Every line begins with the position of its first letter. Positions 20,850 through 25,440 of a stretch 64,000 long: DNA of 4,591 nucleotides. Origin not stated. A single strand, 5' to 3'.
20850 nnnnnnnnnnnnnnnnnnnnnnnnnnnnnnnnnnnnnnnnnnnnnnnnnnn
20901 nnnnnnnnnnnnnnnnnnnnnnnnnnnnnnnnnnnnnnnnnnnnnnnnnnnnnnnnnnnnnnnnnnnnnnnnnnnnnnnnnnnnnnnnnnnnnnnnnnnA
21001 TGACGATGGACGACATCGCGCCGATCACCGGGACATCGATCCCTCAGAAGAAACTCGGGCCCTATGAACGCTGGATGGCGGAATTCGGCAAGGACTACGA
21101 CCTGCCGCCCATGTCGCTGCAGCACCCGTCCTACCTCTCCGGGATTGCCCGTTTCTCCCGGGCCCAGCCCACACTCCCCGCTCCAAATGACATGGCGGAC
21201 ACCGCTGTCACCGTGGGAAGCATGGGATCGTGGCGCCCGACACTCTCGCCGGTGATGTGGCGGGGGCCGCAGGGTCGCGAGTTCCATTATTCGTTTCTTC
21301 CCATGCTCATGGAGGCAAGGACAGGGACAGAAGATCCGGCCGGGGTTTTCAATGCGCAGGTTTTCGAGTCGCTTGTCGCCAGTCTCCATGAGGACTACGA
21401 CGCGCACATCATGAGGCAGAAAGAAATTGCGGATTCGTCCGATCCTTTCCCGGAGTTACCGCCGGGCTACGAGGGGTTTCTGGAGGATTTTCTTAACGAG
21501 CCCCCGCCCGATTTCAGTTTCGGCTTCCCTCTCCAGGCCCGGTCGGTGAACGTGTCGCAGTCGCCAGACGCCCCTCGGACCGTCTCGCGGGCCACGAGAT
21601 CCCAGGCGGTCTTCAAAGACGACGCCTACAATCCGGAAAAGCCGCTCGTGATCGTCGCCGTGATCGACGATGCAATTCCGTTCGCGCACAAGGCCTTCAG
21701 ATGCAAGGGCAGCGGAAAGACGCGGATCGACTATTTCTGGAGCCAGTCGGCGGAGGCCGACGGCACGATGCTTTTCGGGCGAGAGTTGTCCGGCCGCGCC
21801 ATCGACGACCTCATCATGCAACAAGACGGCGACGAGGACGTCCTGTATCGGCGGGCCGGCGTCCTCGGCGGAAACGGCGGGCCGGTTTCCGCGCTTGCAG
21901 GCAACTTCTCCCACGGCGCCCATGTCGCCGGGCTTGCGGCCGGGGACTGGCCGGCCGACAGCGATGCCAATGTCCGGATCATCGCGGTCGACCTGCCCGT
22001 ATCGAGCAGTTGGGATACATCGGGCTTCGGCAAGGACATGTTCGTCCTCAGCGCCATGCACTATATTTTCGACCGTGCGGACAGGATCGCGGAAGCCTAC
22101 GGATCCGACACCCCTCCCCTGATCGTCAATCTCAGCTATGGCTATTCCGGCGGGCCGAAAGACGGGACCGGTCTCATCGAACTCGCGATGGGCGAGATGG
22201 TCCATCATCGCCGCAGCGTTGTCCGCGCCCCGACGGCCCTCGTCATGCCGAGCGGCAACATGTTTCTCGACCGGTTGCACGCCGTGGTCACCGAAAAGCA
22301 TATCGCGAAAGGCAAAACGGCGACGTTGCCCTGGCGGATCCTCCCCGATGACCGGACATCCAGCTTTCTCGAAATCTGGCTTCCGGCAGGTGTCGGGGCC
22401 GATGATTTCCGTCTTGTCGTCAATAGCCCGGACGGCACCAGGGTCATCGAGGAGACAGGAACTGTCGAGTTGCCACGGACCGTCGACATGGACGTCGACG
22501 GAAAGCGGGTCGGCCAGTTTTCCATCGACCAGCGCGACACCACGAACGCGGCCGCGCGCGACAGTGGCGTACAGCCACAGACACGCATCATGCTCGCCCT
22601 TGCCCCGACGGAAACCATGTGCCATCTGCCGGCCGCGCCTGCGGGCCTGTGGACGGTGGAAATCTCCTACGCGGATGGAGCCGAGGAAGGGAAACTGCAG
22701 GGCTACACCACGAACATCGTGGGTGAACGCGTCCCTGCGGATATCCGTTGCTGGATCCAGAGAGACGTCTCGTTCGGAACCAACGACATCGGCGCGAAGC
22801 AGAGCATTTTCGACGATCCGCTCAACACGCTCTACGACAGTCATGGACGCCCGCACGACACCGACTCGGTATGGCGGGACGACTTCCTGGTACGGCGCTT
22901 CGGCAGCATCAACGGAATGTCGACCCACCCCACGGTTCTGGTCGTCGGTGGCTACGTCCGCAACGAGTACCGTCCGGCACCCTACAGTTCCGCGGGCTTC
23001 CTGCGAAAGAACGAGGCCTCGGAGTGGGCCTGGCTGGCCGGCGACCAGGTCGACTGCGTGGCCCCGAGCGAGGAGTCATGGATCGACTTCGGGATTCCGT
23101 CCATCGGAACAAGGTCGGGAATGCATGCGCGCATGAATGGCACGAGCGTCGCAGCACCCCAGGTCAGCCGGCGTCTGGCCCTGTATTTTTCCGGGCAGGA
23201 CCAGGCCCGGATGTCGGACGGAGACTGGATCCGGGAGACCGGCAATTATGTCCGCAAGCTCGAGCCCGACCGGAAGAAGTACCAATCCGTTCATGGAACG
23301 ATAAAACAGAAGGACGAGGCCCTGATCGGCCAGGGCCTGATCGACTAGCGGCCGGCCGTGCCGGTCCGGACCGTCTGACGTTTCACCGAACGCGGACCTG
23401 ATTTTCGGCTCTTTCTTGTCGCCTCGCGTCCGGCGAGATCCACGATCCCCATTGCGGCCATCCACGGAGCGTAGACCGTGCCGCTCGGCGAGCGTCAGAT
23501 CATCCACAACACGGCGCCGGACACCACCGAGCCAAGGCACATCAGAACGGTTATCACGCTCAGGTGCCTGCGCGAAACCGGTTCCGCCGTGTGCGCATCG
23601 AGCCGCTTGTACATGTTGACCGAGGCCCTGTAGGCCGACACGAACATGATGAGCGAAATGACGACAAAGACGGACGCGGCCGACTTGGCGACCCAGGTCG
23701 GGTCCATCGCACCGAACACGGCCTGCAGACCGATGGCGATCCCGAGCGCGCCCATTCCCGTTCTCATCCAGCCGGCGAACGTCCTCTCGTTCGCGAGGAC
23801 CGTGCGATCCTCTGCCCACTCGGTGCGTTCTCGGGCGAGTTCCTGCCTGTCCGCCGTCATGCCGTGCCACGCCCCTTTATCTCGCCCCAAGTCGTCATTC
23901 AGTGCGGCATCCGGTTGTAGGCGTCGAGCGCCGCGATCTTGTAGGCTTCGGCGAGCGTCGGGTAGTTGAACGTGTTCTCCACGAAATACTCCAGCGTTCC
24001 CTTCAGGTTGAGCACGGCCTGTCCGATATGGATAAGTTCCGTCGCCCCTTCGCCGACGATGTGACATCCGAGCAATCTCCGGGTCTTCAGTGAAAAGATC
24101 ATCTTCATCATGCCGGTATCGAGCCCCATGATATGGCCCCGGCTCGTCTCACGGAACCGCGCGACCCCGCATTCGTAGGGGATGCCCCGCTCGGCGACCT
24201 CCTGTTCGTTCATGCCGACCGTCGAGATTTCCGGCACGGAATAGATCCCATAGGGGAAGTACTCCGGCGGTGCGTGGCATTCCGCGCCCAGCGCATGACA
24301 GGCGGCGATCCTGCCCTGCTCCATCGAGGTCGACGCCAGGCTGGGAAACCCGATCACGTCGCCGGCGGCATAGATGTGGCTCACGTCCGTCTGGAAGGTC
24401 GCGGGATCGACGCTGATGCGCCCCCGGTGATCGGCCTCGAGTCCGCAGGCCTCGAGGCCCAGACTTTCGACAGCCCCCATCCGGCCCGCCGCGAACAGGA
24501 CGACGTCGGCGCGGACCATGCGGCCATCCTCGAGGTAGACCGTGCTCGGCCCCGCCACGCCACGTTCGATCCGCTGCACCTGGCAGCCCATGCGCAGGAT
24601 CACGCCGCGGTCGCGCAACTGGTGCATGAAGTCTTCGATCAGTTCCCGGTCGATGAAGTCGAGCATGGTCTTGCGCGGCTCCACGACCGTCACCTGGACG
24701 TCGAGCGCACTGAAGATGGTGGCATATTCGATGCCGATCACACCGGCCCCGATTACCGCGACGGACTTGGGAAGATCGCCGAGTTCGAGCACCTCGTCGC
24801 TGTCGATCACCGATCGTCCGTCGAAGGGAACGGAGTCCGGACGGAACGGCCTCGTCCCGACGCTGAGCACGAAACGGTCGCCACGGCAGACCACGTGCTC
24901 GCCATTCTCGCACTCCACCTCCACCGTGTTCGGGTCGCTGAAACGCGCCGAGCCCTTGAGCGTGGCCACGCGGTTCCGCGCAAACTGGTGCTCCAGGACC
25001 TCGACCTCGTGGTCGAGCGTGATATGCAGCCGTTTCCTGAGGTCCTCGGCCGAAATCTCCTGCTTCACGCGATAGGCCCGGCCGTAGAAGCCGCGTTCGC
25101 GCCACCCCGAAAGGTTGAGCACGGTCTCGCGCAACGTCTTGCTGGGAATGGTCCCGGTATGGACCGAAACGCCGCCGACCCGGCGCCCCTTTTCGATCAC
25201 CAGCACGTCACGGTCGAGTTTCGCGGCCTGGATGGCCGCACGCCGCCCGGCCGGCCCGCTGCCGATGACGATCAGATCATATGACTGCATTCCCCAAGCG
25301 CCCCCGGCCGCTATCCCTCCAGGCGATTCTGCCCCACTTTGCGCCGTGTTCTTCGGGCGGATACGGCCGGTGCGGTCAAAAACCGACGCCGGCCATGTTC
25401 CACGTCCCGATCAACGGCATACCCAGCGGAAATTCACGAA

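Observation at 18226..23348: SARP/TPR regulator, (MHG)9-PAP2/haloperoxidase-like protein and coupled giant intracellular subtilase: an unrecognised three-gene module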

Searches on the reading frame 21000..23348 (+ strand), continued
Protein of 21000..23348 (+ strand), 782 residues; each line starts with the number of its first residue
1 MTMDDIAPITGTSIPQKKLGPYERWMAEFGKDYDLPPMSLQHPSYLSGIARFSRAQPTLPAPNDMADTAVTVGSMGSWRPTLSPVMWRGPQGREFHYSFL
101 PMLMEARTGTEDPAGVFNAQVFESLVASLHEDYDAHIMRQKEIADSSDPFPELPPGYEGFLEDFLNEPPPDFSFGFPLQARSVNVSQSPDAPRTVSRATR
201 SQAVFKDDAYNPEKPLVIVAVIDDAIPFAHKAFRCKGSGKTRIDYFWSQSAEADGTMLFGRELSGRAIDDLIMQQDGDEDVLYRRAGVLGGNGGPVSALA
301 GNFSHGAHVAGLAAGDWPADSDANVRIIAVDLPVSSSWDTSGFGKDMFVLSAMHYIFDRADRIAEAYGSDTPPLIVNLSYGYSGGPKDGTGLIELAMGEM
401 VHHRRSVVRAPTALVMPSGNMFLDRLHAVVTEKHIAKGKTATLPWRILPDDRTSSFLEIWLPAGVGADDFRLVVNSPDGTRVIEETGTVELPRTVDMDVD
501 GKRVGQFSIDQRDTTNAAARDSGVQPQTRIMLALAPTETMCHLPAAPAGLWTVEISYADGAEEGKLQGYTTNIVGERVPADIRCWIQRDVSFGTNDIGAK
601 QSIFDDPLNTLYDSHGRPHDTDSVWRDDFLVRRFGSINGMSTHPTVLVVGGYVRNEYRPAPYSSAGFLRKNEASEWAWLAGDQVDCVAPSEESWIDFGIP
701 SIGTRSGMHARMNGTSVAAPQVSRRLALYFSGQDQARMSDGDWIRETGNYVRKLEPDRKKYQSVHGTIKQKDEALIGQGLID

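Call 89: search_dna_similar(query=window:21000-23345:+, collection=plasmids, mode=protein, max_evalue=1e-20, max_rows=15)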
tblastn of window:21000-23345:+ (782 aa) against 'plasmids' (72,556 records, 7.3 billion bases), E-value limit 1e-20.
Records with a match: 31; places in all: 31; records where one place covers at least 80% of the query: 1.
Best place of each record, by identity: <60% 31.
By first word of the organism name: Phaeobacter 20; Rhizobium 3; Terrarubrum 1; Bosea 1; Microvirga 1; Pontibrevibacter 1; Roseibium 1; Paracoccus 1; Caballeronia 1; Paraburkholderia 1.
By predicted mobility (MOB-suite, as given by PLSDB): non-mobilizable 21; conjugative 10.
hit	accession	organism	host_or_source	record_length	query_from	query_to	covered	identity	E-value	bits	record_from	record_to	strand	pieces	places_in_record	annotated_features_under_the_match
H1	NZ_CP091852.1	Terrarubrum flagellatum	cell culture,forest soil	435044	16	728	91%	34.7%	9e-96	335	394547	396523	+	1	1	hypothetical protein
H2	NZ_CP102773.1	Bosea sp. NBC_00550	-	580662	167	734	73%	40.0%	7e-97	338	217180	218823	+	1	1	S8 family serine peptidase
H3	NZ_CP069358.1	Microvirga sp. VF16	Vachellia farnesiana,Cell culture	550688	213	716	64%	35.1%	7e-68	252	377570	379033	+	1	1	hypothetical protein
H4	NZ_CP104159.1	Rhizobium sp. CB3060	Leucaena leucocephala,cell culture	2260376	214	734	67%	33.7%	2e-52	206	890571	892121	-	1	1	record has no annotation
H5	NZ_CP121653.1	Rhizobium sp. CB3171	Calliandra calothyrsus,cell culture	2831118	214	734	67%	33.7%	2e-53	208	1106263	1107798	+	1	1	record has no annotation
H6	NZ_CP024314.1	Rhizobium sp. NXC24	Phaseolus vulgaris,cell culture,plant ...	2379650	214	727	66%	33.2%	7e-51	201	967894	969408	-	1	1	record has no annotation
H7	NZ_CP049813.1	Pontibrevibacter nitratireducens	-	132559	217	754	69%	30.8%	4e-41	171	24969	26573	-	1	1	S8 family serine peptidase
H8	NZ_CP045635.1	Roseibium aggregatum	-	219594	205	727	67%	31.4%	4e-51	201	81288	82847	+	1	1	S8 family serine peptidase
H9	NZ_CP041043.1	Paracoccus sp. AK26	pure culture,Hexachlorocyclohexane ...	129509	211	734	67%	30.9%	6e-28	129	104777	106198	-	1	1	S8 family serine peptidase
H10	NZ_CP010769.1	Phaeobacter piscinae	cell culture,fish larvae aquaculture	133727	194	745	71%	29.3%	3e-36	155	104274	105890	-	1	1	S8 family serine peptidase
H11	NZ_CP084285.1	Caballeronia zhejiangensis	Anasa tristis,Cell culture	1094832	216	728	66%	31.0%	8e-48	191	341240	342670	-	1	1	none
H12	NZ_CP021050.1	Phaeobacter gallaeciensis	cell culture,Pacific plankton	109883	217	759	69%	29.2%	2e-36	156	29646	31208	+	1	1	S8 family serine peptidase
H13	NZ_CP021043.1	Phaeobacter gallaeciensis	cell culture,Pacific plankton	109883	217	759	69%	29.2%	2e-36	156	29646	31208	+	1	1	S8 family serine peptidase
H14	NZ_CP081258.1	Phaeobacter inhibens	-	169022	217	759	69%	29.0%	9e-35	150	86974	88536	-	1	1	S8 family serine peptidase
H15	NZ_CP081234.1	Phaeobacter inhibens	-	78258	217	759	69%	29.0%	5e-36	155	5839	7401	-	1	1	S8 family serine peptidase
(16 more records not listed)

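Call 90: search_dna_similar(query=window:21000-23345:+, collection=phages, mode=protein, max_evalue=1e-10, max_rows=10)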
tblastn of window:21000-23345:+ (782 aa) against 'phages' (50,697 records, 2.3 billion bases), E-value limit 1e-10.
No match.
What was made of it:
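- There is no match in 50,697 phage records (call 90).
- Tried and rejected: Phage origin: no match in the phage collection (call 90).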

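Call 91: get_annotated_region(hit=H15, flank=7000)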
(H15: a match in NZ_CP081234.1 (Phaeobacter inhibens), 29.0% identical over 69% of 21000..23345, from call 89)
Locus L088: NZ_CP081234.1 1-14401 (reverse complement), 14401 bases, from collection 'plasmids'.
description: Phaeobacter inhibens strain M628 plasmid unnamed4, complete sequence
organism: Phaeobacter inhibens (NCBI taxid 221822)
taxonomy: Bacteria; Pseudomonadota; Alphaproteobacteria; Rhodobacterales; Roseobacteraceae; Phaeobacter; Phaeobacter inhibens
host: -; source: -; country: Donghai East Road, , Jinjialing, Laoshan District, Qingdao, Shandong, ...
typing (MOB-suite, as given by PLSDB): conjugative; replicon rep_cluster_636; relaxase MOBP; mating-pair formation MPF_T
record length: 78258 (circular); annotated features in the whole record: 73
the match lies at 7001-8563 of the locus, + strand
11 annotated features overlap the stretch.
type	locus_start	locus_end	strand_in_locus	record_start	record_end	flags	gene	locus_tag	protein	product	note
CDS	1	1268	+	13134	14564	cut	-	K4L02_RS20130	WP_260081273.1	NAD-dependent succinate-semialdehyde dehydrogenase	-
CDS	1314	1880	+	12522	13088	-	-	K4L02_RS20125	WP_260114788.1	3-hydroxyanthranilate 3,4-dioxygenase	-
CDS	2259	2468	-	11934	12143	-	-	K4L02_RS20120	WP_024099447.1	hypothetical protein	-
CDS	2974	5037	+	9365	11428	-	-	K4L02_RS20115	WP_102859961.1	winged helix-turn-helix domain-containing protein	GO:0000160 - phosphorelay signal transduction system [Evidence IEA]; GO:0006355 - regulation of DNA-templated ...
CDS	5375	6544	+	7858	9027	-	-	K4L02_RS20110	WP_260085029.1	phosphatase PAP2 family protein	-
CDS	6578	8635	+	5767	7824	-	-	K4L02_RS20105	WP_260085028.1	S8 family serine peptidase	GO:0006508 - proteolysis [Evidence IEA]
CDS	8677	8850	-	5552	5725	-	-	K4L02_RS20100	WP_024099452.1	hypothetical protein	-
CDS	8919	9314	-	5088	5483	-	-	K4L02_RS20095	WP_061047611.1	hypothetical protein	-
CDS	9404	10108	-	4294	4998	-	-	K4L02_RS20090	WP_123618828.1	hypothetical protein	-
CDS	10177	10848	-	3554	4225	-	-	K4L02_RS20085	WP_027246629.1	hypothetical protein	-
CDS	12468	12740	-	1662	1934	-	-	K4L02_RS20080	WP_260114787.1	hypothetical protein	-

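Call 92: get_annotated_region(hit=H1, flank=6000)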
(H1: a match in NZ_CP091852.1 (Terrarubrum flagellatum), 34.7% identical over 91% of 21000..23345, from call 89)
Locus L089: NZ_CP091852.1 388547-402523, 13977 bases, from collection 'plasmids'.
description: Terrarubrum flagellatum strain 7MK25 plasmid unnamed1, complete sequence
organism: Terrarubrum flagellatum (NCBI taxid 2895980)
taxonomy: Bacteria; Pseudomonadota; Alphaproteobacteria; Hyphomicrobiales; Terrirubraceae; Terrirubrum; Terrarubrum flagellatum
host: -; source: cell culture,forest soil; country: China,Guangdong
typing (MOB-suite, as given by PLSDB): non-mobilizable
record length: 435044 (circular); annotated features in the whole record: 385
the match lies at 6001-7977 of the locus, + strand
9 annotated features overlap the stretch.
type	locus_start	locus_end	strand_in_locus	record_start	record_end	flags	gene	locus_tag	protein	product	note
CDS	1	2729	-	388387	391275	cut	-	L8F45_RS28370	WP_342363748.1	hypothetical protein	-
CDS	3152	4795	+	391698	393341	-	-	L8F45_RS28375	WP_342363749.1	hypothetical protein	-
CDS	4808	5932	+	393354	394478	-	-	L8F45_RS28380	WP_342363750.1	phosphatase PAP2 family protein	-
CDS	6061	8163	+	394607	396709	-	-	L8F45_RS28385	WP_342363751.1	hypothetical protein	-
CDS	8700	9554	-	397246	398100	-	-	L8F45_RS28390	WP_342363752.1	DUF296 domain-containing protein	-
CDS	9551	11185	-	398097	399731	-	-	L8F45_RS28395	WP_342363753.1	acyl-CoA synthetase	-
CDS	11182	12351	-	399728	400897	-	-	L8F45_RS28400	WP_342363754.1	acetyl-CoA acetyltransferase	-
CDS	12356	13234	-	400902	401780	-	-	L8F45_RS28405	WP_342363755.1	IclR family transcriptional regulator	GO:0006355 - regulation of DNA-templated transcription [Evidence IEA]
CDS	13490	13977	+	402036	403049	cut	-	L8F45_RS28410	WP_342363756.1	TRAP transporter substrate-binding protein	-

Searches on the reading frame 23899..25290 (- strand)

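Call 10: search_protein_families(library=pfam, proteins=[window:23899-25290:-], max_evalue=0.001)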
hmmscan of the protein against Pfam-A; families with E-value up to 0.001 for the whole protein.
window:23899-25290:- (463 aa): 17 families
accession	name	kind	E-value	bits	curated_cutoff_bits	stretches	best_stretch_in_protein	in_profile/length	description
PF07992.20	Pyr_redox_2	-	5.2e-53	180.8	26.1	1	4-326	1-291/291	Pyridine nucleotide-disulphide oxidoreductase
PF02852.28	Pyr_redox_dim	-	1e-26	93.7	25.3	1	346-453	2-109/110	Pyridine nucleotide-disulphide oxidoreductase, dimerisation domain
PF00070.33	Pyr_redox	-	2.6e-19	70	22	1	176-255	1-81/82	Pyridine nucleotide-disulphide oxidoreductase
PF13738.12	Pyr_redox_3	-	1.9e-12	47.5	30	2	175-310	165-305/305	Pyridine nucleotide-disulphide oxidoreductase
PF03486.20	HI0933_like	-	2.3e-11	44.1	50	1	5-39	2-36/244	HI0933-like protein Rossmann domain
PF01266.30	DAO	-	2.4e-11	44.2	27.9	1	5-108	1-109/353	FAD dependent oxidoreductase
PF12831.13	FAD_oxidored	-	7.2e-10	39.2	27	1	5-78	1-67/416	FAD dependent oxidoreductase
PF05834.18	Lycopene_cycl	-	1e-08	35.1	23.4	0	5-136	1-133/380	Lycopene cyclase protein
PF13450.12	NAD_binding_8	-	6.1e-08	33.3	21.9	1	8-41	1-34/68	NAD(P)-binding Rossmann-like domain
PF00890.30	FAD_binding_2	-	1.4e-07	31.5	20.4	1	5-42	1-38/414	FAD binding domain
PF01262.27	AlaDh_PNT_C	-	1.3e-06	28.5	23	0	174-223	28-77/214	Alanine dehydrogenase/PNT, C-terminal domain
PF01134.28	GIDA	-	8.7e-06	25.5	22.1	0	5-39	1-36/391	Glucose inhibited division protein A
PF02737.24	3HCDH_N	-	1.3e-05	25.6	22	1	176-226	1-50/180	3-hydroxyacyl-CoA dehydrogenase, NAD binding domain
PF13434.12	Lys_Orn_oxgnase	-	0.00024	20.8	21.3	0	108-188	118-202/339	L-lysine 6-monooxygenase/L-ornithine 5-monooxygenase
PF01946.23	Thi4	-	0.0004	20.1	26.2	0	4-48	18-63/235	Thi4 family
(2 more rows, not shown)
